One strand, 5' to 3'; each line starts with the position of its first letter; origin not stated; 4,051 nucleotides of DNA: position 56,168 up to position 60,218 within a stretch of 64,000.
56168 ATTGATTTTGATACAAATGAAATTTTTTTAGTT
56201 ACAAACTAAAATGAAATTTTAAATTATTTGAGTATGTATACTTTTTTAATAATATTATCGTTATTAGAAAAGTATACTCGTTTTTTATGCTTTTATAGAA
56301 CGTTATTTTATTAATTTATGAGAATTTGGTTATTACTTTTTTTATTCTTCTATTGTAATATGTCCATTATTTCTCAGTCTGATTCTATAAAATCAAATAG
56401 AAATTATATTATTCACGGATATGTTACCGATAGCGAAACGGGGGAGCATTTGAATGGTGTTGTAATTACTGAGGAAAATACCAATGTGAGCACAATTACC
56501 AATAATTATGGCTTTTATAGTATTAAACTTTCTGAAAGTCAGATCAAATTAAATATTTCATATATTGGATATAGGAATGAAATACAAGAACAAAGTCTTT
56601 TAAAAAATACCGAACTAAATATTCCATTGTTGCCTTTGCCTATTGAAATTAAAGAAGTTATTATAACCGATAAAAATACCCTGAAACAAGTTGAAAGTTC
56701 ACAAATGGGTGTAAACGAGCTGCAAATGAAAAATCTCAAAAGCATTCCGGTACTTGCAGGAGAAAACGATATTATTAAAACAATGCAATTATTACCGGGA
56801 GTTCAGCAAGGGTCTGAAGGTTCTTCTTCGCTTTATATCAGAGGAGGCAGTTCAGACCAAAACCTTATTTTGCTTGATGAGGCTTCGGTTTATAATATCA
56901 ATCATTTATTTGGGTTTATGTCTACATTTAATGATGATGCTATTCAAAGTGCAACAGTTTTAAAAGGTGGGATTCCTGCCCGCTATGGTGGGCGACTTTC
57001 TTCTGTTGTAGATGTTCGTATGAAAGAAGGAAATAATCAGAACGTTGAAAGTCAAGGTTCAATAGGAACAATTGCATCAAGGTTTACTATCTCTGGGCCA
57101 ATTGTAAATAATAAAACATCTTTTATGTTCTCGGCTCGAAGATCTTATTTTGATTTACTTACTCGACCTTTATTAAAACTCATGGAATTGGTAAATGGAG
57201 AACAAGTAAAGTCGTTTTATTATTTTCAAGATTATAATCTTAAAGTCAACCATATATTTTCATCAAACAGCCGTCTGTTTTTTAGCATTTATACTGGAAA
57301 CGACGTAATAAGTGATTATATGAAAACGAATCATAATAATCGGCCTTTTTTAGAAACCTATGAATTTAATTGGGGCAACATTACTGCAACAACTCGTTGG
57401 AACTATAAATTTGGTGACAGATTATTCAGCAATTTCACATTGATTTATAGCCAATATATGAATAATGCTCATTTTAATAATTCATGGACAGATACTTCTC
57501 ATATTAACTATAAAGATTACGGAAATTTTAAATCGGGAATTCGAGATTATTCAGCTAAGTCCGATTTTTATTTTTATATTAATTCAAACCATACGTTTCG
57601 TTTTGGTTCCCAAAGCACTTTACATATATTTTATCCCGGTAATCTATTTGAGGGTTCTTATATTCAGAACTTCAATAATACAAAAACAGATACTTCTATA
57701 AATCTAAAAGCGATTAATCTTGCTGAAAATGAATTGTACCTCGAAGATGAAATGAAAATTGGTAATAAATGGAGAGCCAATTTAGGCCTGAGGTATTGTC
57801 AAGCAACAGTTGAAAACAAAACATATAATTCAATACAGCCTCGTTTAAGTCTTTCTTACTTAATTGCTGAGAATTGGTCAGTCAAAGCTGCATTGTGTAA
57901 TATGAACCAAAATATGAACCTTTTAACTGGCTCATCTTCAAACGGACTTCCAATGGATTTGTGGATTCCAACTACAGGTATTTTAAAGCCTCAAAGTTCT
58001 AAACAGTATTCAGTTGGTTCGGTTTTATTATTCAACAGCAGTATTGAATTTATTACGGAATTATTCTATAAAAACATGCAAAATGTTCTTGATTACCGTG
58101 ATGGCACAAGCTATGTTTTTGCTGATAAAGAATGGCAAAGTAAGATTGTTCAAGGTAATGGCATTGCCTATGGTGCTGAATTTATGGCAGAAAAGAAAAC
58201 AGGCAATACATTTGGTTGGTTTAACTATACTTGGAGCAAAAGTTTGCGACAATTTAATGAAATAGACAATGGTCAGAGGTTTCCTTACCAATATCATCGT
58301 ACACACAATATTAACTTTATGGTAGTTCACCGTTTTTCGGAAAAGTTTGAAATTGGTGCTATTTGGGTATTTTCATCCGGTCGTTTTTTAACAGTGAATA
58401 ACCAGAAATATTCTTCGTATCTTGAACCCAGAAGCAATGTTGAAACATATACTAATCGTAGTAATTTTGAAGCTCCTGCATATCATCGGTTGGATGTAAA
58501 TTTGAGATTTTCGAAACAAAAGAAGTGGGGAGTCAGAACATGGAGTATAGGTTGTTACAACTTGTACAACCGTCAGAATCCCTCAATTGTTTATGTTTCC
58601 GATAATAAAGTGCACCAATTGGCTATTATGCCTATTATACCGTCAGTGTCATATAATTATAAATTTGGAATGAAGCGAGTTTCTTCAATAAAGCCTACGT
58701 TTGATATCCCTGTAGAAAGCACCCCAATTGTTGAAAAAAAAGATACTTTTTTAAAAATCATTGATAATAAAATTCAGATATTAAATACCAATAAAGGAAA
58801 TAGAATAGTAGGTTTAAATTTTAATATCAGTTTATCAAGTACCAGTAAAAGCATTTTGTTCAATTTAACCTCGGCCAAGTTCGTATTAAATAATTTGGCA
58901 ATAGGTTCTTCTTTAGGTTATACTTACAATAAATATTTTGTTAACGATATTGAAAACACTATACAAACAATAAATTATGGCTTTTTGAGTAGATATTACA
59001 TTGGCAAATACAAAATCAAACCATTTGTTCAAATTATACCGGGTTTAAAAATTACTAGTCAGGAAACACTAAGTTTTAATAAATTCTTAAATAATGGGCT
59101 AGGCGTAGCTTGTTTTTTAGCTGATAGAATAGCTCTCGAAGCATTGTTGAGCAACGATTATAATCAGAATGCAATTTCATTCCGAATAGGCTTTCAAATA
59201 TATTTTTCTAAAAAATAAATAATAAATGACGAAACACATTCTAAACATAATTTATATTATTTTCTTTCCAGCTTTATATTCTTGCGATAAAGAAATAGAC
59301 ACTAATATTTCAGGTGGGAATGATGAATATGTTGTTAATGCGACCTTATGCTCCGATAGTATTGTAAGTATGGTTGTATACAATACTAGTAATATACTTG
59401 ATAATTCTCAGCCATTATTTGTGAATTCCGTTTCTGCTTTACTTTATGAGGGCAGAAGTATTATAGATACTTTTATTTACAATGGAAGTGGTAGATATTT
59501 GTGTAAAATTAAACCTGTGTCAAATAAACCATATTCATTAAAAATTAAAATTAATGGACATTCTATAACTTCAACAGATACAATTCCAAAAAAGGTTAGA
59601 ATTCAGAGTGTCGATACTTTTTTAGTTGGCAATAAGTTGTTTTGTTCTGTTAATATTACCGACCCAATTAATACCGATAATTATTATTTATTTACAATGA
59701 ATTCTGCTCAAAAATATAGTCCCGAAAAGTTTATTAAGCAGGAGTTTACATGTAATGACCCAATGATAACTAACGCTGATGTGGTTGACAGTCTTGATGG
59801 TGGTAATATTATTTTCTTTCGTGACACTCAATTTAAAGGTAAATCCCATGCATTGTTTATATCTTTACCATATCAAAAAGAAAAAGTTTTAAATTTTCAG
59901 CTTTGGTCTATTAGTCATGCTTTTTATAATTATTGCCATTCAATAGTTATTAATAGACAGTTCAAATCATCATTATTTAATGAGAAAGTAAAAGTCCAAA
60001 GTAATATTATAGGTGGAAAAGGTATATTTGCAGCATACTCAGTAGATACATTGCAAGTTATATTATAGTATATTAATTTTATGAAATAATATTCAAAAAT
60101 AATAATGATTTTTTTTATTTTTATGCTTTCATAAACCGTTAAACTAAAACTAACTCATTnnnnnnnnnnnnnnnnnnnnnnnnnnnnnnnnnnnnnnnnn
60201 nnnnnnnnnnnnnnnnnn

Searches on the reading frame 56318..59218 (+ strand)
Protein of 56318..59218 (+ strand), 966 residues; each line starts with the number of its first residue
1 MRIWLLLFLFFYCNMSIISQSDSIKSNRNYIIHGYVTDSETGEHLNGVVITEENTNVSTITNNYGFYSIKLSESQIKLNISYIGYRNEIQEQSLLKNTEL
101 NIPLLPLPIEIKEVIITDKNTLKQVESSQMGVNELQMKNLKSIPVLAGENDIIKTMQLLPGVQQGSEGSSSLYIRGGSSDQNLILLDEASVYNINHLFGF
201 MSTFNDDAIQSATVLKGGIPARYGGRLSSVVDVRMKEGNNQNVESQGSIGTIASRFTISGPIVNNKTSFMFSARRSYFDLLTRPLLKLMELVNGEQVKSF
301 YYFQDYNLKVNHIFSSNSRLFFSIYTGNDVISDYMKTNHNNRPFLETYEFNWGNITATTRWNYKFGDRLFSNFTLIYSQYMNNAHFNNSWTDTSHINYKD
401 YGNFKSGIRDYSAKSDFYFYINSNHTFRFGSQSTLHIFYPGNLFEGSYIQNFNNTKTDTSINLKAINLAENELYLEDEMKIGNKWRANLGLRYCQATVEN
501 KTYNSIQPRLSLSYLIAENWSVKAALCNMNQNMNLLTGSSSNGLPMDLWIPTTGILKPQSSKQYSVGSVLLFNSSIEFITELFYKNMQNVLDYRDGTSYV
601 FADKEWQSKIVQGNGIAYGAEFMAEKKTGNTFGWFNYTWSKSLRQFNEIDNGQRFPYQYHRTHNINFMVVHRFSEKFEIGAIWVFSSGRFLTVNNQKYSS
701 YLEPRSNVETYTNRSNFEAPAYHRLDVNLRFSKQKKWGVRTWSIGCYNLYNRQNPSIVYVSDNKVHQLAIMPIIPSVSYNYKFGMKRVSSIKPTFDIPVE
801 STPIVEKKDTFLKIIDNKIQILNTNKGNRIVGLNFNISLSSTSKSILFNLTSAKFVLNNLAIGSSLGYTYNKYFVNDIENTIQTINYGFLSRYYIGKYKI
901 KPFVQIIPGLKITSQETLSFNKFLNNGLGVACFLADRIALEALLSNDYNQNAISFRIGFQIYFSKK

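Call 8: search_protein_families(library=pfam, proteins=[window:56318-59218:+], max_evalue=0.01)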
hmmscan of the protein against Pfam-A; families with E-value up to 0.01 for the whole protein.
window:56318-59218:+ (966 aa): 4 families
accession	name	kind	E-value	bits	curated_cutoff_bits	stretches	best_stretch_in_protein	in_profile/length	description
PF00593.30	TonB_dep_Rec_b-barrel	-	4.1e-24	86.7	27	1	323-749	22-436/436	TonB dependent receptor-like, beta-barrel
PF13715.12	CarbopepD_reg_2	-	3.8e-13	49.7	32.2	1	32-115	1-87/88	CarboxypepD_reg-like domain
PF07715.20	Plug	-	6.4e-10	39.9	23.9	1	149-226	22-102/107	TonB-dependent Receptor Plug Domain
PF13620.12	CarboxypepD_reg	-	1.5e-07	32.1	32.3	1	32-91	2-65/82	Carboxypeptidase regulatory-like domain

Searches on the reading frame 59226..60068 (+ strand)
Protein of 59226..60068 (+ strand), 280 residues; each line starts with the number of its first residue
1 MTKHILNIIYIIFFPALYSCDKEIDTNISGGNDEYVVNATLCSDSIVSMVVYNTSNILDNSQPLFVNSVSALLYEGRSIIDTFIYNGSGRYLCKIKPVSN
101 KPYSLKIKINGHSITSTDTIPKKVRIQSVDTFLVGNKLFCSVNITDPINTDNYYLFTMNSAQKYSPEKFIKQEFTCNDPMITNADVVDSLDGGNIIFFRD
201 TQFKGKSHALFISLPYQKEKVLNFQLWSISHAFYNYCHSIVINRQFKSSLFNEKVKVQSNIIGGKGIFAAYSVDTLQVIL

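Call 8: search_protein_families(library=pfam, proteins=[window:59226-60068:+], max_evalue=0.01)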
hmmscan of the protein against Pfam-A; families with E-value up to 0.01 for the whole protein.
window:59226-60068:+ (280 aa): 1 family
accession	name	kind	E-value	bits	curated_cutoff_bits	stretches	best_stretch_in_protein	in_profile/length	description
PF14054.11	DUF4249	-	1.4e-23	84.3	28.5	1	22-275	2-267/269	Domain of unknown function (DUF4249)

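Call 49: search_protein_families(library=phrogs, proteins=[window:59226-60068:+], max_evalue=0.1)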
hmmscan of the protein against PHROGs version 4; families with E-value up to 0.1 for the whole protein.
window:59226-60068:+ (280 aa): 0 families

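Call 97: search_protein_families(library=padloc, proteins=[window:59226-60065:+], max_evalue=1)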
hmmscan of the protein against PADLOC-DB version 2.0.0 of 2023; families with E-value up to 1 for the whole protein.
window:59226-60065:+ (280 aa): 0 families
